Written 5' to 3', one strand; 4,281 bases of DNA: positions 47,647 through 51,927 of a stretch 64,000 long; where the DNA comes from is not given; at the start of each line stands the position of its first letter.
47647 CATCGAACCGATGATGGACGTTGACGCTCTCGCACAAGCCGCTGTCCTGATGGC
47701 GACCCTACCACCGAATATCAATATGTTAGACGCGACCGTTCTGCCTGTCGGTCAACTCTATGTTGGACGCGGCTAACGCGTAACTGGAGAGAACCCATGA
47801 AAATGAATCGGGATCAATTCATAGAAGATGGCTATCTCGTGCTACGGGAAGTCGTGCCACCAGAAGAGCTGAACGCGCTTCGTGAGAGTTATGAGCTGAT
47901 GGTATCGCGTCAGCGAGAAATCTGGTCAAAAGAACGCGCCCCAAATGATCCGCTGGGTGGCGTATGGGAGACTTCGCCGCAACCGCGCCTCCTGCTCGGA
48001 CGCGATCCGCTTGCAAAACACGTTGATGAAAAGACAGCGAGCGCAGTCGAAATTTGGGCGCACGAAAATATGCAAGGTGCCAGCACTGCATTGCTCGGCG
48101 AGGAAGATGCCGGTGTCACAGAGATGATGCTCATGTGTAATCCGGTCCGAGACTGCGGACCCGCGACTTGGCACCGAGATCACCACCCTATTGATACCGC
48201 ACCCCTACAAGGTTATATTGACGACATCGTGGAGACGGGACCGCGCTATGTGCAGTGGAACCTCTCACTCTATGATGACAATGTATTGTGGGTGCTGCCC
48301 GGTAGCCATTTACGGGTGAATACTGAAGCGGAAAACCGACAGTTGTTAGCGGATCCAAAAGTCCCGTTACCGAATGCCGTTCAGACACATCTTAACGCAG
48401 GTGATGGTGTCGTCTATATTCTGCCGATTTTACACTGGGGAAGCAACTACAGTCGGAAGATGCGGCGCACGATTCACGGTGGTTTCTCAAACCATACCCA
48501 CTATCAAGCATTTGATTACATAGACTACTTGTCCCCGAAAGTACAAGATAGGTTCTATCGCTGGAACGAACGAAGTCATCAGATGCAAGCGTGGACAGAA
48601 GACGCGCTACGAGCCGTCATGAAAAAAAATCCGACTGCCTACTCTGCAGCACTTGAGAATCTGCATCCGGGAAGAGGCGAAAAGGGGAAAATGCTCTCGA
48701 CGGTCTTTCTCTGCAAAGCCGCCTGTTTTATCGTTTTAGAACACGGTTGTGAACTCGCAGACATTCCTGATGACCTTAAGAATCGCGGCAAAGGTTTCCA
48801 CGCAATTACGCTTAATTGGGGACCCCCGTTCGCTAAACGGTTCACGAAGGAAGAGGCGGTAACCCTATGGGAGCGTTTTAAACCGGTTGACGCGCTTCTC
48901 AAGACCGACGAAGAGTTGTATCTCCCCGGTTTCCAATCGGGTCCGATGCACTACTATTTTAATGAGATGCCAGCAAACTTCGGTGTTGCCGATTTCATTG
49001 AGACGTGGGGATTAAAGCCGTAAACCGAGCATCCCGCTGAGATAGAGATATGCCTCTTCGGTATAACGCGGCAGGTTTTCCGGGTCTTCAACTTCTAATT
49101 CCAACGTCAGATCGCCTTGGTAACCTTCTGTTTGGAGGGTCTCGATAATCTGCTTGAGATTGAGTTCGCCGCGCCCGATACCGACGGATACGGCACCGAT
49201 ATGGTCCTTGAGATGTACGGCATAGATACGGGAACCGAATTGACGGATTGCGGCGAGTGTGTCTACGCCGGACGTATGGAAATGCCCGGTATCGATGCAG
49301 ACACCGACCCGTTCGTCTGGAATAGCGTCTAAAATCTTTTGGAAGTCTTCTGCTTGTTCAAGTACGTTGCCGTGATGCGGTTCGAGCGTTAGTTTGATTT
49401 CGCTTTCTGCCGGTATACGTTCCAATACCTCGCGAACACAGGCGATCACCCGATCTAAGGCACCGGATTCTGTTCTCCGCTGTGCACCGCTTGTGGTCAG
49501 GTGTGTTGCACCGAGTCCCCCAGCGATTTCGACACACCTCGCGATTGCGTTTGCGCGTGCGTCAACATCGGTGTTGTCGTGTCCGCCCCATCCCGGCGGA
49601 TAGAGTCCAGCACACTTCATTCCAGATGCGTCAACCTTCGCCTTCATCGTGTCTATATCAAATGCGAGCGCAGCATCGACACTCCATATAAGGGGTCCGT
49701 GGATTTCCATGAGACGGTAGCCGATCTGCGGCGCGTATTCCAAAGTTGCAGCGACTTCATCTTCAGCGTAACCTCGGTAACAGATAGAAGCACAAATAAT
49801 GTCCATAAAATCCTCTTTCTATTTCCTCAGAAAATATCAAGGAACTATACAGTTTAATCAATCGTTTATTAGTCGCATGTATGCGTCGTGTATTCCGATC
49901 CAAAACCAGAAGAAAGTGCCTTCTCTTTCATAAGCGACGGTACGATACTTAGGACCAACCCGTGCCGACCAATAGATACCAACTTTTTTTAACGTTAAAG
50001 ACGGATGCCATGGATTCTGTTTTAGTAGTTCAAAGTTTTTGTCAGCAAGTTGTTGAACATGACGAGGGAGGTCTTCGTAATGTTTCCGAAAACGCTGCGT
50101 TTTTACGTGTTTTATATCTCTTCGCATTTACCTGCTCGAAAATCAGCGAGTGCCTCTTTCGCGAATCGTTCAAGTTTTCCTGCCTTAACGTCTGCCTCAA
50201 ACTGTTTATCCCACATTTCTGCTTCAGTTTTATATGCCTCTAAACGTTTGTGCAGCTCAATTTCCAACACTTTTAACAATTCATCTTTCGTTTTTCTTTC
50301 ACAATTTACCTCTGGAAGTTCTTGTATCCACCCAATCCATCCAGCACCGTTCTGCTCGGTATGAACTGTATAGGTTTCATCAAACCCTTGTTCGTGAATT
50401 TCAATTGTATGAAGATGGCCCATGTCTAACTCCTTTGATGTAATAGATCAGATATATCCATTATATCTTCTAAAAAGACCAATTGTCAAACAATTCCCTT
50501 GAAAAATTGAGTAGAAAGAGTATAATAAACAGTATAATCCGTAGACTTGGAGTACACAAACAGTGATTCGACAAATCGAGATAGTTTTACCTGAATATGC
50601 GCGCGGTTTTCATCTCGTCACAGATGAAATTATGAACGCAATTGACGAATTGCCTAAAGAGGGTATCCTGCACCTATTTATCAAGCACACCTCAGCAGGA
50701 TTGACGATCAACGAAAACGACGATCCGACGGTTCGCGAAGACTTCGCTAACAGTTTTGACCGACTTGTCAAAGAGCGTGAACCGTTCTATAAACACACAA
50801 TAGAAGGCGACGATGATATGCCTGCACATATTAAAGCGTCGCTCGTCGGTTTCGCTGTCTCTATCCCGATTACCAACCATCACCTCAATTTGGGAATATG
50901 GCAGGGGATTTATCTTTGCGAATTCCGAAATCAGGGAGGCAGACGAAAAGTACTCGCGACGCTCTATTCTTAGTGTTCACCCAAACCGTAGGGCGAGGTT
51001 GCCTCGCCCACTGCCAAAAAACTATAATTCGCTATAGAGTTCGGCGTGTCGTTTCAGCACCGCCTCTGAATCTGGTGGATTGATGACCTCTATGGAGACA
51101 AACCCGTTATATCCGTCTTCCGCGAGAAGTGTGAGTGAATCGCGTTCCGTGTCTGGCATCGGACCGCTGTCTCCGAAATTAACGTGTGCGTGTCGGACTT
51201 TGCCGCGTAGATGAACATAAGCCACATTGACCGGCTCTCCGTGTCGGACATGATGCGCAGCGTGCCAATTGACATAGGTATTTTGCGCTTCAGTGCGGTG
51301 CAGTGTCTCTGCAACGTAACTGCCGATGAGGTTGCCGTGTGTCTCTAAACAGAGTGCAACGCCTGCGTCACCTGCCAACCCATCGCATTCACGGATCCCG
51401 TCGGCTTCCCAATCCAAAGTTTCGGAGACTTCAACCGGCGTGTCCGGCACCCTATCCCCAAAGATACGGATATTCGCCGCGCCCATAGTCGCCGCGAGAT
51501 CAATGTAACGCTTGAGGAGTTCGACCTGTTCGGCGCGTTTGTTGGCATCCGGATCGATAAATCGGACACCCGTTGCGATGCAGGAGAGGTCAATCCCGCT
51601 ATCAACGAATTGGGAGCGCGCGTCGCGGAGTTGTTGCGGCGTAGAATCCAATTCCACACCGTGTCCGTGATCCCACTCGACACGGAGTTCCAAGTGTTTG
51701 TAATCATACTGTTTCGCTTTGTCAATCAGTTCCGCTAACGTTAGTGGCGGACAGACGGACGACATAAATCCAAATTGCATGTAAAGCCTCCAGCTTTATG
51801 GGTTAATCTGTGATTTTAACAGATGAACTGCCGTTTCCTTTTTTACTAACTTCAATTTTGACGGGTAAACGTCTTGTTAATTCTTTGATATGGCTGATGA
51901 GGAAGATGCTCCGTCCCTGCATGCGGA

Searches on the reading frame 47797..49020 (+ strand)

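Call 55: search_protein_families(library=pfam, proteins=[window:47797-49020:+], max_evalue=0.0001)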
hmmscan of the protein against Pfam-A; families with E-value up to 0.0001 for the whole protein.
window:47797-49020:+ (408 aa): 1 family
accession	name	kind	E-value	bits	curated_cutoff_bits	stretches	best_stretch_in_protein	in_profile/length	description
PF05721.19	PhyH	-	4.3e-10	40.7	22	1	10-224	3-212/213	Phytanoyl-CoA dioxygenase (PhyH)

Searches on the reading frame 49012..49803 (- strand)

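Call 56: search_protein_families(library=pfam, proteins=[window:49012-49803:-], max_evalue=0.0001)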
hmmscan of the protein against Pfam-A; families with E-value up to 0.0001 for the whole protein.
window:49012-49803:- (263 aa): 1 family
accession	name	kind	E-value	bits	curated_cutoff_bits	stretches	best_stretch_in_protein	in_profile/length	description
PF01261.30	AP_endonuc_2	-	8.9e-34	117.7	31.1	1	22-249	2-240/249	Xylose isomerase-like TIM barrel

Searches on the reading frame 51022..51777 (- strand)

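Call 56: search_protein_families(library=pfam, proteins=[window:51022-51777:-], max_evalue=0.0001)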
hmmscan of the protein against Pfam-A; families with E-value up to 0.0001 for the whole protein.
window:51022-51777:- (251 aa): 1 family
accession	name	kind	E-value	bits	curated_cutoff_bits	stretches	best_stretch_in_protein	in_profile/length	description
PF01261.30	AP_endonuc_2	-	1.7e-18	67.7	31.1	1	18-246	1-244/249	Xylose isomerase-like TIM barrel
